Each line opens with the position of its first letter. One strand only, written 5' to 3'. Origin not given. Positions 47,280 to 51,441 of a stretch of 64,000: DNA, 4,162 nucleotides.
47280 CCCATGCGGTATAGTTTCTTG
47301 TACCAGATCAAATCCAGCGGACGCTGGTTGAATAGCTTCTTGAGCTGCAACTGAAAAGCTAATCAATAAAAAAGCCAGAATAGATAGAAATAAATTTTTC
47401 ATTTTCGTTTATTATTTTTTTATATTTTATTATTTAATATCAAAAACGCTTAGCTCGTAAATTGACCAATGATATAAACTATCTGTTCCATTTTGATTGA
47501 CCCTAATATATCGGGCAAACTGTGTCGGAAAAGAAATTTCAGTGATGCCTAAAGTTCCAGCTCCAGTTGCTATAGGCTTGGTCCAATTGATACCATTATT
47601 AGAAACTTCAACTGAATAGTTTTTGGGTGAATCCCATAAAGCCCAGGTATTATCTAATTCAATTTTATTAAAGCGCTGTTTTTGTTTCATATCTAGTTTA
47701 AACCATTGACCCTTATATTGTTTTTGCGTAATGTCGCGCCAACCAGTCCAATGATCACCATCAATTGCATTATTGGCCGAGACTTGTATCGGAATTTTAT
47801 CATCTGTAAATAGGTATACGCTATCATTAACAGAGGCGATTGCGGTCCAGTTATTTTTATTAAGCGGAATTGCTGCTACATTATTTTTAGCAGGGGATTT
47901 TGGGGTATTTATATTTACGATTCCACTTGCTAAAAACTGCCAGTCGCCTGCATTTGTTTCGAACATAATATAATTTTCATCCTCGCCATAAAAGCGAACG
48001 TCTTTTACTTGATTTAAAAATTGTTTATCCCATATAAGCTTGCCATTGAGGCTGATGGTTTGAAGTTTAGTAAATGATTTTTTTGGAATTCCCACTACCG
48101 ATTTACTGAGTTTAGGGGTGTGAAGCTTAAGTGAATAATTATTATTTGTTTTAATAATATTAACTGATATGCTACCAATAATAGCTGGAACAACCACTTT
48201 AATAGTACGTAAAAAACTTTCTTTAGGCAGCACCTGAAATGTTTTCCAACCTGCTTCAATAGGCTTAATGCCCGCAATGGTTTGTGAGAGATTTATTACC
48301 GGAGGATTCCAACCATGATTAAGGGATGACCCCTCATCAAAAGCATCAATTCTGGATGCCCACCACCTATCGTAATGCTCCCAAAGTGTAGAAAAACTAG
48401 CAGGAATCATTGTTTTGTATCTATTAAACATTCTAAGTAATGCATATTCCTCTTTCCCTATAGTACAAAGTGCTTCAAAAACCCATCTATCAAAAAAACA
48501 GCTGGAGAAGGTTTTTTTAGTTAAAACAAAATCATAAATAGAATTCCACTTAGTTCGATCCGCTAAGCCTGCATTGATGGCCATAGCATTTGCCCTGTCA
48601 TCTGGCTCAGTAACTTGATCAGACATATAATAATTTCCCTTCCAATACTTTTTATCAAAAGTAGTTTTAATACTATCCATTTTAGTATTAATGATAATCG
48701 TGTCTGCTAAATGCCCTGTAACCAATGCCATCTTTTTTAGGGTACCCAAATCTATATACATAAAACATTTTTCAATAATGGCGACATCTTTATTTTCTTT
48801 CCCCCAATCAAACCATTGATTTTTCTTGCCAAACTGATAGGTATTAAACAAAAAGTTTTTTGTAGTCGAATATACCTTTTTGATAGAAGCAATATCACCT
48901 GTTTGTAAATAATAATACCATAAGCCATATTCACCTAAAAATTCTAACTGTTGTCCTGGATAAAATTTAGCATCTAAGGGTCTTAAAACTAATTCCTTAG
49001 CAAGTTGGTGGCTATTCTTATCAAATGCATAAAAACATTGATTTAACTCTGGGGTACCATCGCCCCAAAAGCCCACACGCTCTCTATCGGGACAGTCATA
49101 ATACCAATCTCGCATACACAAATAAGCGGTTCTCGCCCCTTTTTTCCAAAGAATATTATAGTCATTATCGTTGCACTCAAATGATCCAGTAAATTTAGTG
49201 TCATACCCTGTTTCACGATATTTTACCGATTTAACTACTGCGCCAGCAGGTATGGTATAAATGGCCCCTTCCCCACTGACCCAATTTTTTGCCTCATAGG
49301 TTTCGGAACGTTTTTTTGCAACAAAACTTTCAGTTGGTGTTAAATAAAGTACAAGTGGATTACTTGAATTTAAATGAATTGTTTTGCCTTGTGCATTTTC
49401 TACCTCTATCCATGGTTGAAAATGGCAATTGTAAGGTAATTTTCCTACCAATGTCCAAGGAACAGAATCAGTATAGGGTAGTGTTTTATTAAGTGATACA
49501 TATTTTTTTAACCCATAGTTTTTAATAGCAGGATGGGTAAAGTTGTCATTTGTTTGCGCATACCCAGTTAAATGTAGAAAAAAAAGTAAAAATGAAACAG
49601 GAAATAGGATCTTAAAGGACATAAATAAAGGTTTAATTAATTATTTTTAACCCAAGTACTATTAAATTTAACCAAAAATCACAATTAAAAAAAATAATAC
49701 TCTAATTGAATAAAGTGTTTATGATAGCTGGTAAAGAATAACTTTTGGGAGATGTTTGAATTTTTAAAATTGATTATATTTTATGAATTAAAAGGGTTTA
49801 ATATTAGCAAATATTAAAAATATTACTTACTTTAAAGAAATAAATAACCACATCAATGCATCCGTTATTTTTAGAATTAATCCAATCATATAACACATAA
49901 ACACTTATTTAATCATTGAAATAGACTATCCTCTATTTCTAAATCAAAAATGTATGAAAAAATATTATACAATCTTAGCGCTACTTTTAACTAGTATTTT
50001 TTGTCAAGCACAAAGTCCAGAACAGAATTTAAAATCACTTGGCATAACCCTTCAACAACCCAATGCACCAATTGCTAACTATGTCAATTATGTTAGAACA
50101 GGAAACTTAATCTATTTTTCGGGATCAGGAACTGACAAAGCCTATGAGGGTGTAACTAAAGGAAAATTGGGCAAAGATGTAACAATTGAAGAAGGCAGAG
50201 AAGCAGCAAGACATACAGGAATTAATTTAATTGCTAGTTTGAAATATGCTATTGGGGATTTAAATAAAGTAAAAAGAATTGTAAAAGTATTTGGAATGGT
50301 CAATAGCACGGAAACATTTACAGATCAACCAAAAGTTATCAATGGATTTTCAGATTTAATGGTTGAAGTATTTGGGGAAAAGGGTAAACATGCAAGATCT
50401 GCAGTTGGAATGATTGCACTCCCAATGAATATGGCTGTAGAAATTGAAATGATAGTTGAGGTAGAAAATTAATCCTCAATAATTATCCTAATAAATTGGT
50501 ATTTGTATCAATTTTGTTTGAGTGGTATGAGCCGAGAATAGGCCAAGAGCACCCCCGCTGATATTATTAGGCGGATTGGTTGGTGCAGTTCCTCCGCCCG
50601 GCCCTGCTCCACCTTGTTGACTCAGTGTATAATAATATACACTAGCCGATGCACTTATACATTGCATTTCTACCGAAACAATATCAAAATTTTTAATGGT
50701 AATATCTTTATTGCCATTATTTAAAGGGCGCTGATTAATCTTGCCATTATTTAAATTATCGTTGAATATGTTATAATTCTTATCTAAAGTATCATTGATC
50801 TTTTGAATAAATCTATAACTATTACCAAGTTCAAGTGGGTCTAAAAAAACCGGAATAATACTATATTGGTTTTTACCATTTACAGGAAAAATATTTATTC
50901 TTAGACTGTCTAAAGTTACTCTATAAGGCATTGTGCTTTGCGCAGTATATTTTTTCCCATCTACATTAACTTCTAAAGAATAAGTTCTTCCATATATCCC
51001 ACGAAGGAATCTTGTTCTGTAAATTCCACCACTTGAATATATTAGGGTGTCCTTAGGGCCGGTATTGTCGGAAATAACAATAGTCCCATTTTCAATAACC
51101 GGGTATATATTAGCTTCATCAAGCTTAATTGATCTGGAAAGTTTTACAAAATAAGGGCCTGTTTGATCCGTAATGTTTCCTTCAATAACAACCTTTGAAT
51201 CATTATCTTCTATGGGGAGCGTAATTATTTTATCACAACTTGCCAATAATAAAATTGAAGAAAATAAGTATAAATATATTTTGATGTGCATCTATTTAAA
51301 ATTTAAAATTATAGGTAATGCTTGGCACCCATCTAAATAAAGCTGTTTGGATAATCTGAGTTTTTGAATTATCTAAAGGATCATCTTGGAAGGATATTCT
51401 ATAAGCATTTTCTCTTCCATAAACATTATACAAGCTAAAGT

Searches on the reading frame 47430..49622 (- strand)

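Call 65: search_protein_families(library=pfam, proteins=[window:47430-49622:-], max_evalue=0.00001)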
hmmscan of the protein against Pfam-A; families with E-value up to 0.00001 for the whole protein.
window:47430-49622:- (730 aa): 3 families
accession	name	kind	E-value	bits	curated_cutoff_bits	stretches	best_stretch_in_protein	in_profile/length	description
PF17389.8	Bac_rhamnosid6H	-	1.1e-18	68.1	24.5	2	235-439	108-328/339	Bacterial alpha-L-rhamnosidase 6 hairpin glycosidase domain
PF00754.31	F5_F8_type_C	-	1.4e-13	51.5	28.2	1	615-720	13-122/127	F5/8 type C domain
PF22633.2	F5_F8_type_C_2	-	4.9e-12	46.7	27.8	1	618-708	1-91/91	NedA-like, galactose-binding domain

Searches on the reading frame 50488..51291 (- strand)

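Call 65: search_protein_families(library=pfam, proteins=[window:50488-51291:-], max_evalue=0.00001)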
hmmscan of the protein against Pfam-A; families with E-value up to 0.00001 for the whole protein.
window:50488-51291:- (267 aa): 1 family
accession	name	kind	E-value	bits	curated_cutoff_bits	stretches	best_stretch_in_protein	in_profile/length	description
PF14054.11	DUF4249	-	3.9e-21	76.2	28.5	1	23-260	4-268/269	Domain of unknown function (DUF4249)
